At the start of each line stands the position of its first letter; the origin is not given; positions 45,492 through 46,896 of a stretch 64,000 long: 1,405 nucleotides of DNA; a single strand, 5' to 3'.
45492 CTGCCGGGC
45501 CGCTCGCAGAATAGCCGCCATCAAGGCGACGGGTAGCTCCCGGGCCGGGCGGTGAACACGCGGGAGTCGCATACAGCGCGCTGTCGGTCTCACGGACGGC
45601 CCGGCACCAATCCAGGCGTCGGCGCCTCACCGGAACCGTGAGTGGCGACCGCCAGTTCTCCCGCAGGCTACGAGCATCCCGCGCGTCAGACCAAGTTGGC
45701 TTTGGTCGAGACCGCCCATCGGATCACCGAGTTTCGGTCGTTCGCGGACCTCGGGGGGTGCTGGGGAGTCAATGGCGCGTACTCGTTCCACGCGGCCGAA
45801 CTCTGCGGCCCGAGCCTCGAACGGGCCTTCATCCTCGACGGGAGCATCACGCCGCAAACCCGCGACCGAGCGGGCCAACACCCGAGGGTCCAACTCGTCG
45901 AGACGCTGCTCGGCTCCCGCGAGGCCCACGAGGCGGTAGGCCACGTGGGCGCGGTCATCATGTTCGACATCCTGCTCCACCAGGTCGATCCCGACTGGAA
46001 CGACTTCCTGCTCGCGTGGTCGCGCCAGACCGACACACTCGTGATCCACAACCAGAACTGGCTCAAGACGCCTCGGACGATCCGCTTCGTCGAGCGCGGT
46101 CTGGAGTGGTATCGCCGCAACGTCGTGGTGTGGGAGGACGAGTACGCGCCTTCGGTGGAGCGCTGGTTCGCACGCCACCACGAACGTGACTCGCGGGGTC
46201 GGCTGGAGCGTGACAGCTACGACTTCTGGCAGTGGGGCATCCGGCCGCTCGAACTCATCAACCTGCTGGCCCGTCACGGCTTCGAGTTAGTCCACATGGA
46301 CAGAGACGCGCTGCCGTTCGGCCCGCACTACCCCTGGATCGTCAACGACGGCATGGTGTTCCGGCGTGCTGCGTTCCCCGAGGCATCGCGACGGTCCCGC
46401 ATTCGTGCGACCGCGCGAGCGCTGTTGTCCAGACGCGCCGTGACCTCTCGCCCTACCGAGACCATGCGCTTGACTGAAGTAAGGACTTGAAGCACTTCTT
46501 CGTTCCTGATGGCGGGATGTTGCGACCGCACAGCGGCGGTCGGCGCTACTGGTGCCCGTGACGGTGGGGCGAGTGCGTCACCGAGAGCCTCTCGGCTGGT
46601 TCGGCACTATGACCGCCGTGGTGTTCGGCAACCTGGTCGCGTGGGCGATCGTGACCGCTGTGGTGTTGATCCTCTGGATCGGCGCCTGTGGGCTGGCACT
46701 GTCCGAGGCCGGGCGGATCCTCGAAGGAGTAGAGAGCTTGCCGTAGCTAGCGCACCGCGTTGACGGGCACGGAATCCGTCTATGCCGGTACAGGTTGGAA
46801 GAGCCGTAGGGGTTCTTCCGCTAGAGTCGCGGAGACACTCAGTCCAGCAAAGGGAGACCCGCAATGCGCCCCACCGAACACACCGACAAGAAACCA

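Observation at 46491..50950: Lower-GC mobile island carrying an IS1595 remnant, a HicAB-like module and a coupled membrane-protein/GIY-YIG-like pair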

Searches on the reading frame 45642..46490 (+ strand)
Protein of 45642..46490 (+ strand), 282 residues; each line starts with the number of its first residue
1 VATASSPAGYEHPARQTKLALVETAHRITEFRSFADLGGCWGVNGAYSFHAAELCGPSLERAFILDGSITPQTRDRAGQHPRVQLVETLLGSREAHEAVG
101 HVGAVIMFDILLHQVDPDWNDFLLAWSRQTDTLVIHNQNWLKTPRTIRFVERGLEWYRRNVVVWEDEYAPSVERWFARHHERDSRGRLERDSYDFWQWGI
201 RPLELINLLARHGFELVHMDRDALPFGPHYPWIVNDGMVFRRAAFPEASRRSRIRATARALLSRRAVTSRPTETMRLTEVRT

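Call 3: search_protein_families(library=pfam, proteins=[window:45642-46490:+], max_evalue=0.1)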
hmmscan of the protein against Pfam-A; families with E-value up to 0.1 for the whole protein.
window:45642-46490:+ (282 aa): 0 families

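Call 6: search_protein_families(library=padloc, proteins=[window:45642-46490:+], max_evalue=0.1)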
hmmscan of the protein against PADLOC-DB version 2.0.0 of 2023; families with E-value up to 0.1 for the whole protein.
window:45642-46490:+ (282 aa): 0 families

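Call 7: search_protein_families(library=ncbifam, proteins=[window:45642-46490:+], max_evalue=0.1)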
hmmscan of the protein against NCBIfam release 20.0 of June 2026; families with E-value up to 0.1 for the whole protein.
window:45642-46490:+ (282 aa): 0 families

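Call 30: search_protein_families(library=phrogs, proteins=[window:45642-46490:+], max_evalue=0.1)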
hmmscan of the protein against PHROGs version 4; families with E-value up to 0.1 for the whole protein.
window:45642-46490:+ (282 aa): 0 families

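Call 31: search_solved_structures(query=window:45642-46490:+, max_evalue=1)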
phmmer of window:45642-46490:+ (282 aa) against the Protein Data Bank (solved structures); distinct sequences matched with E-value up to 1: 1.
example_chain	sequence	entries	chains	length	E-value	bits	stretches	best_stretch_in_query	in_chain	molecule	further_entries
5v8f_8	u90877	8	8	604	1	11.6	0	143-174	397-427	Cell division cycle protein CDT1 | TAH11 isoform 1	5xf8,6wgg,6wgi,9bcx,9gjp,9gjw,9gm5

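Call 59: find_homologous_proteins(query=window:45642-46490:+, max_evalue=0.01)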
Query window:45642-46490:+ (282 aa): 185 proteins with E <= 0.01 among 1671 candidates; the best 120 are listed.
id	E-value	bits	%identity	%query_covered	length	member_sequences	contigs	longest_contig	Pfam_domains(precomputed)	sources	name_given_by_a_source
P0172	1.8e-191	652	100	100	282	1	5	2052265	-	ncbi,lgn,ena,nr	ncbi:MAG: hypothetical protein OXI49_03270 [Acidobacteriota bacterium]|nr:hypothetical protein [Acid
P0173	6.4e-156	536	86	94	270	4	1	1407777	-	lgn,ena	-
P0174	2.6e-130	452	82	80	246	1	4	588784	-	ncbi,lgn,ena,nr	ncbi:MAG: hypothetical protein F4060_02515 [Holophagales bacterium]|nr:hypothetical protein [Holopha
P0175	3.2e-126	438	73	95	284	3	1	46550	-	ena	-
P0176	5.2e-124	431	74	87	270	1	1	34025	-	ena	-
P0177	9.8e-107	374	60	95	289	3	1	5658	-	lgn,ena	-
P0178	2.4e-106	373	62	93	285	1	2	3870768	-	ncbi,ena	-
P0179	1.8e-105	370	66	83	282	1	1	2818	-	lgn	-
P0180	2.1e-105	370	63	90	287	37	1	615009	-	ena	-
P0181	8.5e-105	368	66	83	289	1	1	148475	-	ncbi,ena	-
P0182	9.1e-105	368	62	90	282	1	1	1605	-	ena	-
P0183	4.4e-104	366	62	91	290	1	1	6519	-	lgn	-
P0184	9.6e-104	365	63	87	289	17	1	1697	-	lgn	-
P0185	1.4e-103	364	65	83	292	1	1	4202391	-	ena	-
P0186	2.4e-102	360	61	91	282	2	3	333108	-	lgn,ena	-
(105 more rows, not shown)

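Call 70: predict_structure(alignment_id=A3)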
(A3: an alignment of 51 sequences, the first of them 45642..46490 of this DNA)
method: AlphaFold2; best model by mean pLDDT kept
length: 282 residues; sequences in the alignment: 51
mean_pLDDT: 90.7   pTM: 0.85
mean pLDDT of the five models: 90.7, 90.6, 90.3, 89.8, 89.2
residues with pLDDT >= 90: 219; 70-90: 36; 50-70: 20; < 50: 7
segments of 3 or more residues with pLDDT < 50: 1-5
pLDDT, mean of each block of 10 residues (from residue 1): 51 95 98 97 96 98 97 97 97 96 97 85 97 98 97 96 77 95 92 93 97 97 95 98 86 87 83 56 43
secondary structure, 60 per line:
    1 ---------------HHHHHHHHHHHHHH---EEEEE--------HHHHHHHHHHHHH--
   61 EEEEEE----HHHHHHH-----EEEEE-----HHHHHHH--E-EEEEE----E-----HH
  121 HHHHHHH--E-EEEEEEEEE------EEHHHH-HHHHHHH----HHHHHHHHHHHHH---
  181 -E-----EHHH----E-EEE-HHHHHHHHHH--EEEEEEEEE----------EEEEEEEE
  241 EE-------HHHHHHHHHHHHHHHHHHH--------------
elements in order: H16-29 E33-37 H46-58 E61-66 H71-77 E83-87 H93-99 E104-108 H119-127 E132-140 H149-152 H154-160 H165-177 E198-200 H202-211 E214-222 E233-242 H250-268

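Call 75: fold_search(model_id=the predicted structure, library=pdb)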
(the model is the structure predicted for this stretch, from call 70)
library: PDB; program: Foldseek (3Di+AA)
matches with E <= 10: 1407; with E <= 0.001: 480
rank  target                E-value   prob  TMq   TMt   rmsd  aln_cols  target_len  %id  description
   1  1tw2_B                1.9e-08  1.00  0.45  0.37   6.7       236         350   18  Crystal structure of Carminomycin-4-O-methyltransferase (DnrK) in complex with S-adenosyl-L-homocystein (SAH) and 4-me (released 2004-09-14)
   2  5t38                  2.6e-08  1.00  0.51  0.59   4.6       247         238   14  Crystal Structure of the N-terminal domain of EvdMO1 with SAH bound (released 2017-09-06)
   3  1tw2_A                2.9e-08  1.00  0.46  0.39   8.1       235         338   17  Crystal structure of Carminomycin-4-O-methyltransferase (DnrK) in complex with S-adenosyl-L-homocystein (SAH) and 4-me (released 2004-09-14)
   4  5t39                  3.5e-08  1.00  0.52  0.61   4.7       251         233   15  Crystal Structure of the N-terminal domain of EvdMO1 in the presence of SAH and D-fucose (released 2017-09-06)
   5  9j56_A                3.8e-08  1.00  0.46  0.39   5.8       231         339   16  Functional Investigation of the SAM-Dependent Methyltransferases Rdmb in Anthracycline Biosynthesis (released 2024-11-06)
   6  7pga_D                4.0e-08  1.00  0.47  0.40   5.7       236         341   16  Chimeric carminomycin-4-O-methyltransferase (DnrK) with regions from 10-hydroxylase RdmB and 10-decarboxylase TamK (released 2022-08-24)
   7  8r4z_B                5.1e-08  1.00  0.49  0.41   5.2       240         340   15  Crystal structure of alpha keto acid C-methyl-transferases MrsA native-form (released 2024-07-03)
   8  9la8_A                5.5e-08  1.00  0.45  0.39   5.9       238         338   17  Comparative analysis of functions and catalytic mechanisms of methyltransferases involved in anthracycline biosynthesi (released 2026-01-07)
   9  8r4z_A                5.5e-08  1.00  0.45  0.39   5.7       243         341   16  Crystal structure of alpha keto acid C-methyl-transferases MrsA native-form (released 2024-07-03)
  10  4wxh_A                6.2e-08  1.00  0.44  0.38   6.3       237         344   15  Carminomycin-4-O-methyltransferase (DnrK) variant (298Ser insert) in complex with S-adenosyl-L-homocysteine (SAH) and  (released 2015-07-29)
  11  7oy1_A                7.0e-08  1.00  0.44  0.38   6.5       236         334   17  DnrK mutant RTCR (released 2022-07-13)
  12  5ufm_A                7.4e-08  1.00  0.49  0.59   4.5       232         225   12  Crystal structure of Burkholderia thailandensis 1,6-didemethyltoxoflavin-N1-methyltransferase with bound 1,6-didemethy (released 2017-12-13)
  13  1tw3_A                8.4e-08  1.00  0.47  0.39   7.8       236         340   17  Crystal structure of Carminomycin-4-O-methyltransferase (DnrK) in complex with S-adenosyl-L-homocystein (SAH) and 4-me (released 2004-09-14)
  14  7phd_B                9.0e-08  1.00  0.45  0.39   7.1       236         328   16  Chimeric carminomycin-4-O-methyltransferase (DnrK) with a region from 10-decarboxylase TamK (released 2022-09-07)
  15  8rvc_A                1.0e-07  1.00  0.48  0.41   5.4       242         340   16  Crystal structure of alpha keto acid C-methyl-transferases MrsA bound to ketoarginine (released 2024-07-03)
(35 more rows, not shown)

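Call 105: find_encoding_contigs(protein=P0173, flank=6000, max_places=2)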
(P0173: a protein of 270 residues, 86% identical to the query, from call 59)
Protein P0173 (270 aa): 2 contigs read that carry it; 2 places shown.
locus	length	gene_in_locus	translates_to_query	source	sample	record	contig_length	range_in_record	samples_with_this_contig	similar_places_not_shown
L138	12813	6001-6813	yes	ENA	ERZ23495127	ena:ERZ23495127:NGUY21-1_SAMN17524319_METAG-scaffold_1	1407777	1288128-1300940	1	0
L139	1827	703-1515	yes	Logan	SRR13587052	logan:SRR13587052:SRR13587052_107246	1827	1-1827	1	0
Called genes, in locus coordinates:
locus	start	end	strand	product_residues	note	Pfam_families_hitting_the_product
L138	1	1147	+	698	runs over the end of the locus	PF00009:GTP_EFTU, PF22042:EF-G_D2, PF14492:EFG_III, PF03764:EFG_IV, PF00679:EFG_C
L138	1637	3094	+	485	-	PF07669:Eco57I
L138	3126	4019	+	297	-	PF17728:BsuBI_PstI_RE_N, PF06616:BsuBI_PstI_RE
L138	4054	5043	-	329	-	-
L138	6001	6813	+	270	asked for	-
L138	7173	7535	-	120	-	PF01196:Ribosomal_L17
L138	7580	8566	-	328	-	PF01193:RNA_pol_L, PF01000:RNA_pol_A_bac, PF03118:RNA_pol_A_CTD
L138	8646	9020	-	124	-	PF00411:Ribosomal_S11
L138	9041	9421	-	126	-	PF00416:Ribosomal_S13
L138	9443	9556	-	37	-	PF00444:Ribosomal_L36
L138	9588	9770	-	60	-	PF01176:eIF-1a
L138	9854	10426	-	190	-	PF00406:ADK, PF13207:AAA_17, PF13238:AAA_18 (weak), PF13671:AAA_33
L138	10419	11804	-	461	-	PF00344:SecY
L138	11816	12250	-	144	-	PF00828:Ribosomal_L27A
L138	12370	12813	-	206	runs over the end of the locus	PF00333:Ribosomal_S5, PF03719:Ribosomal_S5_C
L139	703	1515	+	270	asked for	-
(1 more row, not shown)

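Call 106: find_encoding_contigs(protein=P0175, flank=6000, max_places=2)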
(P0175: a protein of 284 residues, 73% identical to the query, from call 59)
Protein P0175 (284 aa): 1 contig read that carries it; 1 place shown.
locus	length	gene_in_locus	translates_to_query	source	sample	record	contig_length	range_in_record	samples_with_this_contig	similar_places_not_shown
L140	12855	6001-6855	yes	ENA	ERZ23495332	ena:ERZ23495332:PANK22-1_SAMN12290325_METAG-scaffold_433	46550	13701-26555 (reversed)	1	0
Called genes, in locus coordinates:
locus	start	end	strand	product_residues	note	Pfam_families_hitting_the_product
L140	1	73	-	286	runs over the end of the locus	PF13401:AAA_22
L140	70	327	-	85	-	-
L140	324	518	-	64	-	-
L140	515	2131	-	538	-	-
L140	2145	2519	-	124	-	PF13338:AbiEi_4, PF12802:MarR_2 (weak)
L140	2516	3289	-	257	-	-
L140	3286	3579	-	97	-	-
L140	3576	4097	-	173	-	PF07352:Phage_Mu_Gam (weak)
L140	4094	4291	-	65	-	-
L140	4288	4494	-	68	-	-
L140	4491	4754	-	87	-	-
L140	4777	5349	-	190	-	-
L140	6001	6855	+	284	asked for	-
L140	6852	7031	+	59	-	-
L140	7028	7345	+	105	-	PF01035:DNA_binding_1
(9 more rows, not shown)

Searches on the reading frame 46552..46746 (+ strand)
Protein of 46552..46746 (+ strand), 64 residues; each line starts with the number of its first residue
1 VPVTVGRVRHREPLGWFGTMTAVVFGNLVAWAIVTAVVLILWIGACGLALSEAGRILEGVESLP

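Call 3: search_protein_families(library=pfam, proteins=[window:46552-46746:+], max_evalue=0.1)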
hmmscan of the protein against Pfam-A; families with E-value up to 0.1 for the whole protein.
window:46552-46746:+ (64 aa): 0 families

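Call 6: search_protein_families(library=padloc, proteins=[window:46552-46746:+], max_evalue=0.1)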
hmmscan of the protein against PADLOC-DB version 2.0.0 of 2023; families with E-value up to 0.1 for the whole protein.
window:46552-46746:+ (64 aa): 0 families

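Call 7: search_protein_families(library=ncbifam, proteins=[window:46552-46746:+], max_evalue=0.1)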
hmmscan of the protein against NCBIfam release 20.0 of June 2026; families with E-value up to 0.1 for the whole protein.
window:46552-46746:+ (64 aa): 0 families

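Call 30: search_protein_families(library=phrogs, proteins=[window:46552-46746:+], max_evalue=0.1)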
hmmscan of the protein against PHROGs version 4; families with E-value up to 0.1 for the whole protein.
window:46552-46746:+ (64 aa): 0 families

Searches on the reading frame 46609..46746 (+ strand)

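Call 92: search_protein_families(library=pfam, proteins=[window:46609-46746:+], max_evalue=1)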
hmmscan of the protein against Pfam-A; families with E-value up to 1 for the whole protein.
window:46609-46746:+ (45 aa): 2 families
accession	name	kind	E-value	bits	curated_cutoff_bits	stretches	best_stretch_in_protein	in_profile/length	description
PF17319.7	DUF5362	-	0.12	12.8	25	1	3-40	15-51/94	Family of unknown function (DUF5362)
PF22812.1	CR_prot_dom_plant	-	0.51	11.3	34.1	1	8-30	42-63/71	Plant cysteine-rich protein domain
